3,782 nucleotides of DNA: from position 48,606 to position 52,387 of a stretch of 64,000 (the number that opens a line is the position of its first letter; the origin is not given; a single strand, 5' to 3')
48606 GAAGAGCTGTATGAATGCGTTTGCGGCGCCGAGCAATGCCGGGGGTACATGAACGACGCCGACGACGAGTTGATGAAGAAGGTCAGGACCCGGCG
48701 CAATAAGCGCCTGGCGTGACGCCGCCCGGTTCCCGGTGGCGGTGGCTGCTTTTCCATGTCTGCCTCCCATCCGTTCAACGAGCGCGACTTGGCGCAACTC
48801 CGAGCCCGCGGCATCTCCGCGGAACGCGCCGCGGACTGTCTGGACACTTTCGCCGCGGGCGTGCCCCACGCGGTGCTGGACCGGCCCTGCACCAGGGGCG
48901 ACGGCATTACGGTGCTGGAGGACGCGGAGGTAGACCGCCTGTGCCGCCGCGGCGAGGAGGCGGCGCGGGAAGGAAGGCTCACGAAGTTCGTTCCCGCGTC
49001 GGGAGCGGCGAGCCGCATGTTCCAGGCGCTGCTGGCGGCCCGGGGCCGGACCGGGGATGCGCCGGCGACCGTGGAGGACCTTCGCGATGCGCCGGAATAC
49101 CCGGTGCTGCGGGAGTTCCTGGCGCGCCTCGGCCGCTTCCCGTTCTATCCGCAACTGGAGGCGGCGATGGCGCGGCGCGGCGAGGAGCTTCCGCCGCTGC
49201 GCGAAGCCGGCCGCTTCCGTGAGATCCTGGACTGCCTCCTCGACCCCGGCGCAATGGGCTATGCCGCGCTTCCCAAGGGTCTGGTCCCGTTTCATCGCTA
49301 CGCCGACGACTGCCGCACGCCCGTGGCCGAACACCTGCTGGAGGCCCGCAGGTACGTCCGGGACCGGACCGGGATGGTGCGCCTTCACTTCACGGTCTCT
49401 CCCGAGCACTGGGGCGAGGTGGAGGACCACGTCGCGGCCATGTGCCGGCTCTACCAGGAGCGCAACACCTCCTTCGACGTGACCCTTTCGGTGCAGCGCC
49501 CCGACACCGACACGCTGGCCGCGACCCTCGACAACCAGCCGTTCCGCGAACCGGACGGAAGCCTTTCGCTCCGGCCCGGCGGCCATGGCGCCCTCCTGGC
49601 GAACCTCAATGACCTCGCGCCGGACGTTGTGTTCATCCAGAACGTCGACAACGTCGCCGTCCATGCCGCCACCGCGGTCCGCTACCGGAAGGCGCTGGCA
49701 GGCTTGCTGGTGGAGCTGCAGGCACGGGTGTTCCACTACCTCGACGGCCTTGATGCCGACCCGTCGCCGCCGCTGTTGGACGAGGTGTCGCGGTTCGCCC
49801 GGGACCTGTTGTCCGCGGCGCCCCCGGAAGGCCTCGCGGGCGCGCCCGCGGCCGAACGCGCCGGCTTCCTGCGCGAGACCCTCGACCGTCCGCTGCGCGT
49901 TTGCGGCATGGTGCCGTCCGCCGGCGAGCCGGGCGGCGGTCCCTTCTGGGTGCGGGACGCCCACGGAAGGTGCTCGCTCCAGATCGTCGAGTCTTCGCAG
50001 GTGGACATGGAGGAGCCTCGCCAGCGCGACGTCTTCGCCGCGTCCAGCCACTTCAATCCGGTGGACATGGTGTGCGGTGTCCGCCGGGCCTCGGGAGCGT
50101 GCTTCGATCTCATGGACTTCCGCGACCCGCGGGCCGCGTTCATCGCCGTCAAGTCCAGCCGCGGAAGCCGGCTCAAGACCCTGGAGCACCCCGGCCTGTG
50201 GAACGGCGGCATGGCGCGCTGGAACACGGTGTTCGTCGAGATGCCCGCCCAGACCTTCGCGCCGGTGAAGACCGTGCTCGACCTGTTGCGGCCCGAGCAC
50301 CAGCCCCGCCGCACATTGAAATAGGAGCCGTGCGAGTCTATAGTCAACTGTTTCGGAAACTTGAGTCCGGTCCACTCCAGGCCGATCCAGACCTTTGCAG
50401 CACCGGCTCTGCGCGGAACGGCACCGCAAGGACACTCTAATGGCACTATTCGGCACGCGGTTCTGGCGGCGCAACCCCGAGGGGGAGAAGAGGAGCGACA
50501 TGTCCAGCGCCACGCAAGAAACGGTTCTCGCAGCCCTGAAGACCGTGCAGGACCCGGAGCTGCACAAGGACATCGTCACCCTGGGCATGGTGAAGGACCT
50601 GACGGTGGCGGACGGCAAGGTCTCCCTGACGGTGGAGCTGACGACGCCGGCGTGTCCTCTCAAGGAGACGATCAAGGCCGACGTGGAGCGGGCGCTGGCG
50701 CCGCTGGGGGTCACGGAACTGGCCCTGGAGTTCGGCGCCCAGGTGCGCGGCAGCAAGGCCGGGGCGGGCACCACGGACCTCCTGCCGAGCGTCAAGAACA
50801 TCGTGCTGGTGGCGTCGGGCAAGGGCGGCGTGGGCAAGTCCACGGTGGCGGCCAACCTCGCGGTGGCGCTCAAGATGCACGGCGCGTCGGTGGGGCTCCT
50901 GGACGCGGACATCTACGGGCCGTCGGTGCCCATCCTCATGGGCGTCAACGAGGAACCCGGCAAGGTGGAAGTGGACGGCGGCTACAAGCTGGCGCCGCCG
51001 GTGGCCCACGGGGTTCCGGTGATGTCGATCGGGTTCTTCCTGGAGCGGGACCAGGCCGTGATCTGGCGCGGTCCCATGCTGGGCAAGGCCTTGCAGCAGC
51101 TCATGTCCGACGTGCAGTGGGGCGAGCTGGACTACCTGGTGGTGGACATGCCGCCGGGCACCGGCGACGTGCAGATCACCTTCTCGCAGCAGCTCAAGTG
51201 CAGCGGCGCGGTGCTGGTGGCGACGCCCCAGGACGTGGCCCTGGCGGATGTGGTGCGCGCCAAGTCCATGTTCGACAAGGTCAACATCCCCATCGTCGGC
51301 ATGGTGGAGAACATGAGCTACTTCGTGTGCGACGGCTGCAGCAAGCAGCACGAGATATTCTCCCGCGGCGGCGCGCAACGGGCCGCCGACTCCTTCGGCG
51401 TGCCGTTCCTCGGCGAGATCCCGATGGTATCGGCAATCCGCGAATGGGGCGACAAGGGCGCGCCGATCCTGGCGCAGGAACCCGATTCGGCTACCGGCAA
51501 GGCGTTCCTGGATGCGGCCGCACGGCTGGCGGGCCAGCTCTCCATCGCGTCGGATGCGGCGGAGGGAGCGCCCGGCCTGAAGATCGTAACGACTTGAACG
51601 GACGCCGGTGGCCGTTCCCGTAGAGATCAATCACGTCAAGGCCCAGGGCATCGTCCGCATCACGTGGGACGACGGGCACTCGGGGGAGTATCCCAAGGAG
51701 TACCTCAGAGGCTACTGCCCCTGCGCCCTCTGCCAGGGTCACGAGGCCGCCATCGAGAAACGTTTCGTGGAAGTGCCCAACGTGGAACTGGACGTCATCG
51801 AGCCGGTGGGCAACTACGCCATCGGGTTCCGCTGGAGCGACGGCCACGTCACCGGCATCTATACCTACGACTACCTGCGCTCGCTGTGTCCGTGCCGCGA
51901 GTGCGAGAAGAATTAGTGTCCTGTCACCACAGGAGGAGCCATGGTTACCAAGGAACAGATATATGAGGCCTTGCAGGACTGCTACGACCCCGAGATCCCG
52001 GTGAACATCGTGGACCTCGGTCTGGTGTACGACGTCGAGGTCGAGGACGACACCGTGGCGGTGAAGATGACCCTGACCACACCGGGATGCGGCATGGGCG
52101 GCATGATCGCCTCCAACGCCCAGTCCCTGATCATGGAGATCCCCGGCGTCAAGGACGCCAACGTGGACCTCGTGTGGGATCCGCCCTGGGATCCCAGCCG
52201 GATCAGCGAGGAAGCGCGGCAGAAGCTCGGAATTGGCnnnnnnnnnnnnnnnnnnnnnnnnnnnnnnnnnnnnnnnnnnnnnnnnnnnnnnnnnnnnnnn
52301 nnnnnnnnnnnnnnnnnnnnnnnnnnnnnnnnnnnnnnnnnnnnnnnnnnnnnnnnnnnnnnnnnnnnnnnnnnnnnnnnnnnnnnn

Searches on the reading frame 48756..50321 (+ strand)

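Call 47: search_protein_families(library=pfam, proteins=[window:48756-50321:+], max_evalue=0.00001)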
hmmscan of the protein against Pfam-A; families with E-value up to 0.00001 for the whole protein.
window:48756-50321:+ (522 aa): 1 family
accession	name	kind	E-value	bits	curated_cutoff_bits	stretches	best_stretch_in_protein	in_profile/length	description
PF14134.11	DUF4301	-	9.3e-179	595.9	27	1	9-516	2-507/507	Domain of unknown function (DUF4301)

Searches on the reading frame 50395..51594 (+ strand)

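Call 47: search_protein_families(library=pfam, proteins=[window:50395-51594:+], max_evalue=0.00001)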
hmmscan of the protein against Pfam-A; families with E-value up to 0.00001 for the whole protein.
window:50395-51594:+ (400 aa): 5 families
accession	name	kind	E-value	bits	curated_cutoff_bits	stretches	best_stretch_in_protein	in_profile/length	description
PF10609.15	ParA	-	3.9e-100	334.8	27.1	1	133-378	2-245/246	NUBPL iron-transfer P-loop NTPase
PF01883.24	FeS_assembly_P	-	8.2e-23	80.9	23.5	1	42-104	2-64/73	Iron-sulfur cluster assembly protein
PF01656.29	CbiA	-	2.1e-13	50.7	25.4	1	138-358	2-125/125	CobQ/CobB/MinD/ParA nucleotide binding domain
PF13614.12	AAA_31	-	9.1e-08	32.7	27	1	136-173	3-40/177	AAA domain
PF09140.17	MipZ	-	1e-06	28.7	20.7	1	136-178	2-44/262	ATPase MipZ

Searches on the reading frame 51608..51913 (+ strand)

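Call 49: search_protein_families(library=pfam, proteins=[window:51608-51913:+], max_evalue=0.001)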
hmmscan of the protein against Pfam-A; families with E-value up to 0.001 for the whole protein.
window:51608-51913:+ (102 aa): 1 family
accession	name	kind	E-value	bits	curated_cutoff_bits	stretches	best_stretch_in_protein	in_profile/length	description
PF06155.17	GBBH-like_N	-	7.9e-27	94.3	22.8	1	11-91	5-85/85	Gamma-butyrobetaine hydroxylase-like, N-terminal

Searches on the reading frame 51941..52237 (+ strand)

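Call 49: search_protein_families(library=pfam, proteins=[window:51941-52237:+], max_evalue=0.001)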
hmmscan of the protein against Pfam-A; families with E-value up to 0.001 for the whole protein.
window:51941-52237:+ (99 aa): 1 family
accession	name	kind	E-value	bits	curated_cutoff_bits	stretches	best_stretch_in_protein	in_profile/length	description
PF01883.24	FeS_assembly_P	-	1e-21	77.4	23.5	1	4-76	1-72/73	Iron-sulfur cluster assembly protein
